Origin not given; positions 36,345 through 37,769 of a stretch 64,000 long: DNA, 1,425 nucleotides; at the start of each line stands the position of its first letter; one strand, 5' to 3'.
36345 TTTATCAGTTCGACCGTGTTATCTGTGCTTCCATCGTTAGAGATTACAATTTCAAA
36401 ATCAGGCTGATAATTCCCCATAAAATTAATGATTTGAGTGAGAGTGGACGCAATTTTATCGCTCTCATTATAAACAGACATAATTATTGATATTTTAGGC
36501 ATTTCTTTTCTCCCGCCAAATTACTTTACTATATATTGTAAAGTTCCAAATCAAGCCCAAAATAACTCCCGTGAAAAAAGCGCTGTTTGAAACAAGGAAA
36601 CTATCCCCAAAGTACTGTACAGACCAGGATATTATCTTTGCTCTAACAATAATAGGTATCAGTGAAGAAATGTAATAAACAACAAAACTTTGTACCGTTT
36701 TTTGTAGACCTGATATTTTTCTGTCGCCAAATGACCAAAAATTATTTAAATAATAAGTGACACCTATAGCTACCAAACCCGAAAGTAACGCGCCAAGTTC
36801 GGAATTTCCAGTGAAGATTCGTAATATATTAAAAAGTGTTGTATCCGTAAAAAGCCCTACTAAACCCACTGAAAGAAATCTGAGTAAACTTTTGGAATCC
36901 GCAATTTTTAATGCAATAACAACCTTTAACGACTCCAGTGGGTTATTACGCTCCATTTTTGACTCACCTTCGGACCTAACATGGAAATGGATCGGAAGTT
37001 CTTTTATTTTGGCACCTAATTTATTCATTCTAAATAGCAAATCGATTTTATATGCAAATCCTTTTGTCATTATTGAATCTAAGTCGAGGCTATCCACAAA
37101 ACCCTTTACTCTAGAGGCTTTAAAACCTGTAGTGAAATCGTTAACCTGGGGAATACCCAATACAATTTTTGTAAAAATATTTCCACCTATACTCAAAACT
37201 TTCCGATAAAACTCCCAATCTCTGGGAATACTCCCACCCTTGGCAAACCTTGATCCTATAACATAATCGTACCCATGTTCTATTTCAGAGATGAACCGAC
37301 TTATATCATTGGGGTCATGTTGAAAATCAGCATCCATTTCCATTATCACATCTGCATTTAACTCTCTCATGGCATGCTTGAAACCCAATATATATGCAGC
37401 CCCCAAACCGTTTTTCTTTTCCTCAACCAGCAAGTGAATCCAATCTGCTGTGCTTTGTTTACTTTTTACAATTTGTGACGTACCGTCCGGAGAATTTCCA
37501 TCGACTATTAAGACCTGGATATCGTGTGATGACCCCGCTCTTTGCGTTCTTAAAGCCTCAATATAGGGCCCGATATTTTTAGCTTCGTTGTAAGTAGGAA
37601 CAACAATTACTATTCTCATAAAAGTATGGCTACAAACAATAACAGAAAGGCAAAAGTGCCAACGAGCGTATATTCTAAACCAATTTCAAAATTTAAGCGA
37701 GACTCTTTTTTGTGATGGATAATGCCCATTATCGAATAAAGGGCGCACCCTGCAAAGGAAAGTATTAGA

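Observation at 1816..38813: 39-kb single-strand, translationally coupled glycosylation supercluster with at least six GT-C paralogs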

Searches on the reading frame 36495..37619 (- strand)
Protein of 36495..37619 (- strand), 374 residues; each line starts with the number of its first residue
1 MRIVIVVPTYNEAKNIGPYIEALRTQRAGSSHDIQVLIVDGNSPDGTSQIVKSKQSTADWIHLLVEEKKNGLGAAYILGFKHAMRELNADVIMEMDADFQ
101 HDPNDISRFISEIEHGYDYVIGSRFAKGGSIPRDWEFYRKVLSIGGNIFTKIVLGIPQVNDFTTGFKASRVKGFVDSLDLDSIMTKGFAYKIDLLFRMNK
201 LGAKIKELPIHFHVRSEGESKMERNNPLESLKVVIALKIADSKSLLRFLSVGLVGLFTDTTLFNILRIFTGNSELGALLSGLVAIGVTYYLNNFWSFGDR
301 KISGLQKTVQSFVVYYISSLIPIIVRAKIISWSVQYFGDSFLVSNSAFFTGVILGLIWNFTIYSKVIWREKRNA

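Call 8: search_protein_families(library=pfam, proteins=[window:36495-37619:-], max_evalue=0.1)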
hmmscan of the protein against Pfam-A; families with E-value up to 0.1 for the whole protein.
window:36495-37619:- (374 aa): 3 families
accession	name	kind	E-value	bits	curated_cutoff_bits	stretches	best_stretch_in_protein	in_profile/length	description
PF00535.33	Glycos_transf_2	-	1e-27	97.6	23.3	1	5-148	2-139/168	Glycosyl transferase family 2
PF04138.20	GtrA_DPMS_TM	-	4e-14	53.2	26.1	1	247-368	1-117/117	GtrA/DPMS, transmembrane domain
PF10111.15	Glyco_tranf_2_2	-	0.0013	18.7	27.3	1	5-101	2-94/276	Glycosyltransferase like family 2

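Call 12: search_protein_families(library=ncbifam, proteins=[window:36495-37619:-], max_evalue=0.001)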
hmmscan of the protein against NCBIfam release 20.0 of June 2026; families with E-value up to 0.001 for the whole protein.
window:36495-37619:- (374 aa): 16 families
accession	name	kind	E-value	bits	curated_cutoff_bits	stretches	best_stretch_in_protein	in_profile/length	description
TIGR04182.1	glyco_TIGR04182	equivalog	7.7e-19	68.2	325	1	3-253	2-232/293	S-layer glycoprotein N-glycosyltransferase AglJ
NF007986.1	PRK10714.1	equivalog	5.9e-14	51.8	529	1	2-285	7-274/316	undecaprenyl-phosphate 4-deoxy-4-formamido-L-arabinose transferase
NF047588.1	GlcsyltransPgfSStrep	equivalog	6.6e-14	51.8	500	1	1-144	1-140/308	glycosyltransferase PgfS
NF041391.1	DPhHxTase_Halo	equivalog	1.5e-12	47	375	1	9-223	3-193/213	dolichyl-phosphate hexose transferase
NF045692.1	OglycostaseCruG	equivalog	1.5e-11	43.8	600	1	3-120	43-160/386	2'-O-glycosyltransferase CruG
NF058614.1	PPMAGASynPpgS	equivalog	1.6e-11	44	370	1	4-133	3-122/226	polyprenyl-phospho-N-acetylgalactosaminyl synthase PpgS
NF038302.1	EPS_HpsE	equivalog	6.7e-10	38.4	300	1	3-105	3-103/307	hormogonium polysaccharide biosynthesis glycosyltransferase HpsE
TIGR04283.1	glyco_like_mftF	equivalog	7.1e-09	35.6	182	1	4-85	2-73/221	TIGR04283 family arsenosugar biosynthesis glycosyltransferase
TIGR03469.1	HpnB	hypoth_equivalog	1.9e-08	33.8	379.25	1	3-115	46-162/386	hopene-associated glycosyltransferase HpnB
NF041875.1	EPS_EpsD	equivalog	1.1e-07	31.6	370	1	5-121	3-112/325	exopolysaccharide biosynthesis glycosyltransferase EpsD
TIGR03937.1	PgaC_IcaA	equivalog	6.2e-07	28.7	422.3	1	3-113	47-150/407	poly-beta-1,6-N-acetyl-D-glucosamine synthase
NF050050.1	ProtGlycPglI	equivalog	2e-06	27.4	500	1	3-125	4-120/306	GalNAc(5)-diNAcBac-PP-undecaprenol beta-1,3-glucosyltransferase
NF047683.1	TeichurnBiosyTuaG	equivalog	7.5e-06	25.8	400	1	3-110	8-108/252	teichuronic acid biosynthesis protein TuaG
NF010496.0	PRK13915.1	equivalog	7.1e-05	22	262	1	2-101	32-129/307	glucosyl-3-phosphoglycerate synthase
NF053846.1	glyco_with_XrtP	equivalog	0.00024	19.9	520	1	5-106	45-151/440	XrtP-associated glycosyltransferase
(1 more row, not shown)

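Call 29: search_solved_structures(query=window:36495-37619:-, max_evalue=0.001)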
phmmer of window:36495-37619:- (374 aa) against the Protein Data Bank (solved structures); distinct sequences matched with E-value up to 0.001: 11.
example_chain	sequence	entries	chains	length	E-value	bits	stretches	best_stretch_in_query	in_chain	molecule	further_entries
5mlz_A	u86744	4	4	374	1.8e-36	129.7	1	1-368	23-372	Dolichol monophosphate mannose synthase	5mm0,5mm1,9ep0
9hwj_A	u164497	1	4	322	6e-13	52.2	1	2-273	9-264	Undecaprenyl-phosphate 4-deoxy-4-formamido-L-arabinose transferase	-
9bhc_C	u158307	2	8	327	1e-12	51.5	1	2-274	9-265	Undecaprenyl-phosphate 4-deoxy-4-formamido-L-arabinose transferase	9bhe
8vxh_A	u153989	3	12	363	1.4e-12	51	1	2-274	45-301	Undecaprenyl-phosphate 4-deoxy-4-formamido-L-arabinose transferase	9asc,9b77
9omm_A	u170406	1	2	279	1.2e-06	31.5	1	3-146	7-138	Glycosyltransferase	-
9omj_A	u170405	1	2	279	1.2e-06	31.5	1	3-146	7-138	Glycosyltransferase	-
9omh_A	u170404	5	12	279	1.2e-06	31.5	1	3-146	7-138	Glycosyltransferase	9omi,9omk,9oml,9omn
6yv7_B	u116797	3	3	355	0.00011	25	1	2-99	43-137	Glycosyl transferase, family 2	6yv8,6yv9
6yv7_A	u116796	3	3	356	0.00011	25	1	2-99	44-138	Glycosyl transferase, family 2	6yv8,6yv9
2z87_A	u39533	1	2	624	0.00019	24.3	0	4-83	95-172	Chondroitin synthase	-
2z86_A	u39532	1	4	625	0.00019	24.3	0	4-83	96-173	Chondroitin synthase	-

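Call 44: find_homologous_proteins(query=window:36495-37619:-, max_evalue=1e-10)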
Query window:36495-37619:- (374 aa): 1706 proteins with E <= 1e-10 among 7939 candidates; the best 120 are listed.
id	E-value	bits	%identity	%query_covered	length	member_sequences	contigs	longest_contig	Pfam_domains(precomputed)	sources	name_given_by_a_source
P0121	2.0e-186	638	100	78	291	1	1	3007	PF04138.21,PF00535.33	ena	-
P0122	2.6e-150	519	63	99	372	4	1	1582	PF04138.21,PF00535.33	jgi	-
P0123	4.7e-149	515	61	99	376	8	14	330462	PF04138.21,PF00535.33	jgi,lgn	jgi:dolichol-phosphate mannosyltransferase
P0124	4.8e-148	512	59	99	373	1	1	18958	PF04138.21,PF00535.33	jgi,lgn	jgi:dolichol-phosphate mannosyltransferase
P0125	3.8e-147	509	59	99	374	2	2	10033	PF04138.21,PF00535.33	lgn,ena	-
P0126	1.7e-146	506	57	100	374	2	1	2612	PF04138.21,PF00535.33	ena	-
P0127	2.7e-146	506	59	99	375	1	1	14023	PF04138.21,PF00535.33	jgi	jgi:dolichol-phosphate mannosyltransferase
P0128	2.8e-146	506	59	100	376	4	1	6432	PF04138.21,PF00535.33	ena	-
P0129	3.7e-146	505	59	99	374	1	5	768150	PF04138.21,PF00535.33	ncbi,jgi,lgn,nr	ncbi:MAG: glycosyl transferase [Patescibacteria group bacterium]|nr:MAG: glycosyl transferase [Pates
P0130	1.3e-145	504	59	99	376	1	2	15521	PF04138.21,PF00535.33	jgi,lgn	jgi:dolichol-phosphate mannosyltransferase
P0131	1.4e-145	503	59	99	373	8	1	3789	PF04138.21,PF00535.33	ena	-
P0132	1.5e-145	503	59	99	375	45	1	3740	PF04138.21,PF00535.33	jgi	-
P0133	1.7e-145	503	58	99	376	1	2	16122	PF04138.21,PF00535.33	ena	-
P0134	2.3e-145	503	58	99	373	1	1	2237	PF04138.21,PF00535.33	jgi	jgi:dolichol-phosphate mannosyltransferase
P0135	2.9e-145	502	58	99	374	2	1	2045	PF04138.21,PF00535.33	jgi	jgi:dolichol-phosphate mannosyltransferase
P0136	7.6e-145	501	57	99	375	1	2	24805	PF04138.21,PF00535.33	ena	-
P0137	8.7e-145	501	58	100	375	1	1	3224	PF04138.21,PF00535.33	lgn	-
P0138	1.2e-144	500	58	99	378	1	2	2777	PF04138.21,PF00535.33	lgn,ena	-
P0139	1.3e-144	500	58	99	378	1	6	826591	PF04138.21,PF00535.33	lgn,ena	-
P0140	1.4e-144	500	58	99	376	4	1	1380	PF04138.21,PF00535.33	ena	-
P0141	1.5e-144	500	59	99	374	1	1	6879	PF04138.21,PF00535.33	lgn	-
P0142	1.7e-144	500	58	99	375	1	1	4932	PF04138.21,PF00535.33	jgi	jgi:dolichol-phosphate mannosyltransferase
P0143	2.1e-144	500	60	99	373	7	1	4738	PF04138.21,PF00535.33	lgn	-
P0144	3.0e-144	499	60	99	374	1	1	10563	PF04138.21,PF00535.33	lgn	-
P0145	4.7e-144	498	59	100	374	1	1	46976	PF04138.21,PF00535.33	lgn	-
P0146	6.2e-144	498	60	99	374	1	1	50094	PF04138.21,PF00535.33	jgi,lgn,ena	-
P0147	1.1e-143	497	60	99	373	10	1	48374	PF04138.21,PF00535.33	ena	-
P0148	1.4e-143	497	59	100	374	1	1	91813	PF04138.21,PF00535.33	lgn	-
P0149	1.5e-143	497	58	99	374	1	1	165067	PF04138.21,PF00535.33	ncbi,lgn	-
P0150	1.7e-143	497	57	100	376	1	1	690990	PF04138.21,PF00535.33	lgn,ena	-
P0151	1.7e-143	497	58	100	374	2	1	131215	PF04138.21,PF00535.33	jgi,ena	jgi:dolichol-phosphate mannosyltransferase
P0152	1.7e-143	497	60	99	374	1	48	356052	PF04138.21,PF00535.33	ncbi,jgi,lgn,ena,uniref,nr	ncbi:MAG: Dolichyl-phosphate beta-D-mannosyltransferase [candidate division WWE3 bacterium GW2011_GW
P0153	4.2e-143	495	60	99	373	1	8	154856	PF04138.21,PF00535.33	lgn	-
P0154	4.8e-143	495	56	100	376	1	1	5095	PF04138.21,PF00535.33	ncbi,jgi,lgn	-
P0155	5.0e-143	495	58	100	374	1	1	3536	PF04138.21,PF00535.33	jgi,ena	-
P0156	5.2e-143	495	59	99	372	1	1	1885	PF13641.13,PF04138.21,PF00535.33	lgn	-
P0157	6.2e-143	495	56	100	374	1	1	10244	PF04138.21,PF00535.33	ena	-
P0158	6.4e-143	495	59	99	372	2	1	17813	PF04138.21,PF00535.33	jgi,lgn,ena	-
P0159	6.6e-143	495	60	99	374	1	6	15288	PF04138.21,PF00535.33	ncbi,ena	-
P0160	1.1e-142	494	59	100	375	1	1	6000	PF04138.21,PF00535.33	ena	-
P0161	1.1e-142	494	58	99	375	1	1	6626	PF04138.21,PF00535.33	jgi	jgi:dolichol-phosphate mannosyltransferase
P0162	2.1e-142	493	58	99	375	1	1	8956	PF04138.21,PF00535.33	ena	-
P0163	2.2e-142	493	58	99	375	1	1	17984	PF04138.21,PF00535.33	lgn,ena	-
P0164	2.2e-142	493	58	99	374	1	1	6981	PF04138.21,PF00535.33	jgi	jgi:dolichol-phosphate mannosyltransferase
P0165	2.3e-142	493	58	99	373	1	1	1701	PF04138.21,PF00535.33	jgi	jgi:dolichol-phosphate mannosyltransferase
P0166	3.4e-142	492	57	99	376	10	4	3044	PF04138.21,PF00535.33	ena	-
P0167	4.2e-142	492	59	100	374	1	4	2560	PF04138.21,PF00535.33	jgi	jgi:dolichol-phosphate mannosyltransferase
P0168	5.5e-142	492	58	99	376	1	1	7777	PF04138.21,PF00535.33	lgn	-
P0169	5.6e-142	492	59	99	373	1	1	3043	PF04138.21,PF00535.33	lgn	-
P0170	6.0e-142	492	58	99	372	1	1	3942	PF04138.21,PF00535.33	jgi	jgi:dolichol-phosphate mannosyltransferase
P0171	6.5e-142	491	59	100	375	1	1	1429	PF04138.21,PF00535.33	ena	-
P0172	6.8e-142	491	57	99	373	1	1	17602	PF04138.21,PF00535.33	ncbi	-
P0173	8.1e-142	491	57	99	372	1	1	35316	PF04138.21,PF00535.33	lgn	-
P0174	1.0e-141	491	57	99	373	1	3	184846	PF04138.21,PF00535.33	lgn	-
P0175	1.3e-141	490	58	100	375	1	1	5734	PF04138.21,PF00535.33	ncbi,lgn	-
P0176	1.4e-141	490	58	99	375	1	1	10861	PF04138.21,PF00535.33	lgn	-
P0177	1.8e-141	490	59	100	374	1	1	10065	PF04138.21,PF00535.33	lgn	-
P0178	2.7e-141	489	59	100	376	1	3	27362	PF04138.21,PF00535.33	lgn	-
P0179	2.7e-141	489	58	99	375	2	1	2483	PF04138.21,PF00535.33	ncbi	ncbi:MAG: glycosyltransferase [Patescibacteria group bacterium]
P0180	3.1e-141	489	60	99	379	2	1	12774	PF04138.21,PF00535.33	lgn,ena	-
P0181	3.2e-141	489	59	99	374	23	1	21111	PF04138.21,PF00535.33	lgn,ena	-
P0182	3.4e-141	489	57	99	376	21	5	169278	PF04138.21,PF00535.33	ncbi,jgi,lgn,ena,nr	ncbi:MAG TPA: glycosyltransferase family 2 protein [bacterium]|nr:glycosyltransferase family 2 prote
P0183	3.5e-141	489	57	99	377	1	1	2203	PF04138.21,PF00535.33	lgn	-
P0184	4.9e-141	489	58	100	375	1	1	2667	PF04138.21,PF00535.33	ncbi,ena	-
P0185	5.0e-141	488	57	99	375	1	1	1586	PF04138.21,PF00535.33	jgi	jgi:dolichol-phosphate mannosyltransferase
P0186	5.8e-141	488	58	100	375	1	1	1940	PF04138.21,PF00535.33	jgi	-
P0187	7.5e-141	488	56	99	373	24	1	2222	PF04138.21,PF00535.33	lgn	-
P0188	8.1e-141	488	58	99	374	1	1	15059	PF04138.21,PF00535.33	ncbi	-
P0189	9.2e-141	488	57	99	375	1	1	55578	PF04138.21,PF00535.33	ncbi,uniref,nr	ncbi:glycosyltransferase family 2 protein [candidate division WWE3 bacterium]|uniref:Glycosyltransfe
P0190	9.4e-141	488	57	99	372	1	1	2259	PF04138.21,PF00535.33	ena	-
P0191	9.8e-141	488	56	99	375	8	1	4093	PF04138.21,PF00535.33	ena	-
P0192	1.1e-140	487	57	100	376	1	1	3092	PF04138.21,PF00535.33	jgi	jgi:dolichol-phosphate mannosyltransferase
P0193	1.2e-140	487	58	99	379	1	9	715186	PF04138.21,PF00535.33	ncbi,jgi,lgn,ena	-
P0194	1.3e-140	487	58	99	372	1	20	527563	PF04138.21,PF00535.33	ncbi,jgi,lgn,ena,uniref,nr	ncbi:hypothetical protein A3F07_00735 [candidate division WWE3 bacterium RIFCSPHIGHO2_12_FULL_38_15]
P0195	1.8e-140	487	58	99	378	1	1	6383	PF04138.21,PF00535.33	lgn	-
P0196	1.8e-140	487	57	99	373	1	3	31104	PF04138.21,PF00535.33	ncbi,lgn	-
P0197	2.9e-140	486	58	99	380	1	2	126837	PF04138.21,PF00535.33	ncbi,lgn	-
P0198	7.3e-140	485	58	99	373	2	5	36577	PF04138.21,PF00535.33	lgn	-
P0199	7.5e-140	485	59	99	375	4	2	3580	PF04138.21,PF00535.33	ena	-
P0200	7.7e-140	485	56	100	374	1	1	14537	PF04138.21,PF00535.33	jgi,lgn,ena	-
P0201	1.0e-139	484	58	99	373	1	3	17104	PF04138.21,PF00535.33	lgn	-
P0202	1.1e-139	484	56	99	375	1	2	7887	PF04138.21,PF00535.33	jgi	-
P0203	1.1e-139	484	59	99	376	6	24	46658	PF04138.21,PF00535.33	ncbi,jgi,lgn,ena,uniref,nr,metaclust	ncbi:TPA: glycosyltransferase family 2 protein [candidate division WWE3 bacterium]|uniref:Dolichyl-p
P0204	1.3e-139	484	57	99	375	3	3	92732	PF13641.13,PF04138.21,PF00535.33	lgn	-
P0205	1.3e-139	484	58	99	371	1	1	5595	PF10111.15,PF04138.21,PF00535.33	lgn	-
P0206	1.3e-139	484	55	100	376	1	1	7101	PF04138.21,PF00535.33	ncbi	-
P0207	1.6e-139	484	57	99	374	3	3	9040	PF04138.21,PF00535.33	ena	-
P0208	1.8e-139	483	57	99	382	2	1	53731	PF04138.21,PF00535.33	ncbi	-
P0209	2.0e-139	483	56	99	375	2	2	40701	PF04138.21,PF00535.33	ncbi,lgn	-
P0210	2.0e-139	483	58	99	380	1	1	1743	PF04138.21,PF00535.33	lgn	-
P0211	2.3e-139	483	58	99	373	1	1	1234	PF04138.21,PF00535.33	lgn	-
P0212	3.1e-139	483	56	99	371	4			PF04138.21,PF00535.33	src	-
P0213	3.3e-139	482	57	99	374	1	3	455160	PF04138.21,PF00535.33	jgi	jgi:dolichol-phosphate mannosyltransferase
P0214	4.2e-139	482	55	100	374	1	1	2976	PF04138.21,PF00535.33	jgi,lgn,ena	-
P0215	4.3e-139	482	57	100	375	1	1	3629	PF04138.21,PF00535.33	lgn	-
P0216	8.1e-139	481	55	99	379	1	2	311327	PF13641.13,PF04138.21,PF00535.33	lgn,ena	-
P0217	9.2e-139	481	58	99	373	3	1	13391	PF04138.21,PF00535.33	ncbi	-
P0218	1.0e-138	481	57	99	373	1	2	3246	PF04138.21,PF00535.33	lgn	-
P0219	1.6e-138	480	58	99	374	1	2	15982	PF04138.21,PF00535.33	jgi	jgi:dolichol-phosphate mannosyltransferase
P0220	2.2e-138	480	57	99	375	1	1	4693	PF04138.21,PF00535.33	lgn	-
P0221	2.5e-138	480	58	100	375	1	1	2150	PF04138.21,PF00535.33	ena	-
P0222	3.1e-138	479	58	99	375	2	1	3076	PF04138.21,PF00535.33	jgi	-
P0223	5.1e-138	479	56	99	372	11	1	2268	PF04138.21,PF00535.33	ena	-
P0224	7.7e-138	478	58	99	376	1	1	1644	PF04138.21,PF00535.33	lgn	-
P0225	8.3e-138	478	58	100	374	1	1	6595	PF04138.21,PF00535.33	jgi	jgi:dolichol-phosphate mannosyltransferase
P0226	8.3e-138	478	58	99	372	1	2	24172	PF04138.21,PF00535.33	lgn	-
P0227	8.6e-138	478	57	99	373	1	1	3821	PF04138.21,PF00535.33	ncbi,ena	-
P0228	1.8e-137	477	56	99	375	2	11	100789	PF04138.21,PF00535.33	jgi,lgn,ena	-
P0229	3.1e-137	476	57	99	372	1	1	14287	PF04138.21,PF00535.33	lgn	-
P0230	4.1e-137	476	58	99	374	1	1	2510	PF04138.21,PF00535.33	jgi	jgi:dolichol-phosphate mannosyltransferase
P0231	4.8e-137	475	57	99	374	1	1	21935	PF04138.21,PF00535.33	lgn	-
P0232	7.4e-137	475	55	100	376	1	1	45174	PF04138.21,PF00535.33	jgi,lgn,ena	-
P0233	8.3e-137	475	57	99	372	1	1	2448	PF04138.21,PF00535.33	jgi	jgi:dolichol-phosphate mannosyltransferase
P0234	8.6e-137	475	57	99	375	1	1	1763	PF04138.21,PF00535.33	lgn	-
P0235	1.1e-136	474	57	99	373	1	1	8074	PF04138.21,PF00535.33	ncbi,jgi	ncbi:MAG: glycosyltransferase family 2 protein [Patescibacteria group bacterium]|jgi:dolichol-phosph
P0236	1.2e-136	474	56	100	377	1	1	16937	PF04138.21,PF00535.33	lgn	-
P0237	1.3e-136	474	56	99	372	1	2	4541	PF04138.21,PF00535.33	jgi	jgi:dolichol-phosphate mannosyltransferase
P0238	1.5e-136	474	55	99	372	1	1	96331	PF04138.21,PF00535.33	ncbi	ncbi:glycosyltransferase [Patescibacteria group bacterium]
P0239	1.7e-136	474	57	99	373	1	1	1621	PF04138.21,PF00535.33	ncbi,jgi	jgi:dolichol-phosphate mannosyltransferase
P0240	2.0e-136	473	56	99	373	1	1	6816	PF04138.21,PF00535.33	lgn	-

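Call 45: find_encoding_contigs(protein=P0129, flank=10000, max_places=1)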
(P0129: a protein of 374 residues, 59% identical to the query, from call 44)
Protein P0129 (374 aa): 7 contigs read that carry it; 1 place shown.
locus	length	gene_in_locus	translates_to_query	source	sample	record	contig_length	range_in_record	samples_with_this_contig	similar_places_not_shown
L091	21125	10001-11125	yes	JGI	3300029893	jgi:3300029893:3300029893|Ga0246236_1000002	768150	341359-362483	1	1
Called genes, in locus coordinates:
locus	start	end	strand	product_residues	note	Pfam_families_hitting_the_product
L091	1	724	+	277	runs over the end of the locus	PF00181:Ribosomal_L2_N, PF03947:Ribosomal_L2_C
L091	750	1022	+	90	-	PF00203:Ribosomal_S19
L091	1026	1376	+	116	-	PF00237:Ribosomal_L22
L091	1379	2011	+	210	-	PF07650:KH_2, PF05316:VAR1 (faint), PF00189:Ribosomal_S3_C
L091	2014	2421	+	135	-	PF00252:Ribosomal_L16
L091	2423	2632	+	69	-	PF00831:Ribosomal_L29 (faint)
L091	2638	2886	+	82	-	PF00366:Ribosomal_S17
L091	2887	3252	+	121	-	PF00238:Ribosomal_L14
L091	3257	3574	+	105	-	PF00467:KOW, PF17136:ribosomal_L24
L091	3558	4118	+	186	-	PF00281:Ribosomal_L5, PF00673:Ribosomal_L5_C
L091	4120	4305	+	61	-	PF00253:Ribosomal_S14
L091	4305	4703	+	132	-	PF00410:Ribosomal_S8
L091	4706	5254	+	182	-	PF00347:Ribosomal_L6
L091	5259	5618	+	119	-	PF00861:Ribosomal_L18p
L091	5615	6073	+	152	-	PF00333:Ribosomal_S5, PF03719:Ribosomal_S5_C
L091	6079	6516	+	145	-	PF00828:Ribosomal_L27A (weak)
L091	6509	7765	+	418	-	PF00344:SecY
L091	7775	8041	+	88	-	PF02575:YbaB_DNA_bd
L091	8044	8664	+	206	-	PF00406:ADK, PF13207:AAA_17, PF13238:AAA_18, PF05191:ADK_lid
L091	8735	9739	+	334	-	PF00188:CAP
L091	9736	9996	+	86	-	-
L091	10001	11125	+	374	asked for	PF00535:Glycos_transf_2, PF04138:GtrA_DPMS_TM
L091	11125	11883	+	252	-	PF00535:Glycos_transf_2, PF10111:Glyco_tranf_2_2 (weak), PF13641:Glyco_tranf_2_3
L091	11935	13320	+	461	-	PF03721:UDPG_MGDP_dh_N, PF00984:UDPG_MGDP_dh, PF03720:UDPG_MGDP_dh_C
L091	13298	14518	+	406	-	PF00534:Glycos_transf_1, PF13524:Glyco_trans_1_2, PF13692:Glyco_trans_1_4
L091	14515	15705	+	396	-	PF20706:GT4-conflict, PF13439:Glyco_transf_4, PF13579:Glyco_trans_4_4, PF00534:Glycos_transf_1, PF13692:Glyco_trans_1_4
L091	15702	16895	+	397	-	PF08323:Glyco_transf_5 (weak), PF13439:Glyco_transf_4, PF13579:Glyco_trans_4_4, PF00534:Glycos_transf_1, PF13692:Glyco_trans_1_4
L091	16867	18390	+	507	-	-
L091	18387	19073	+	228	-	PF00535:Glycos_transf_2, PF10111:Glyco_tranf_2_2, PF13641:Glyco_tranf_2_3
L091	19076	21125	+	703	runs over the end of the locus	PF09852:DUF2079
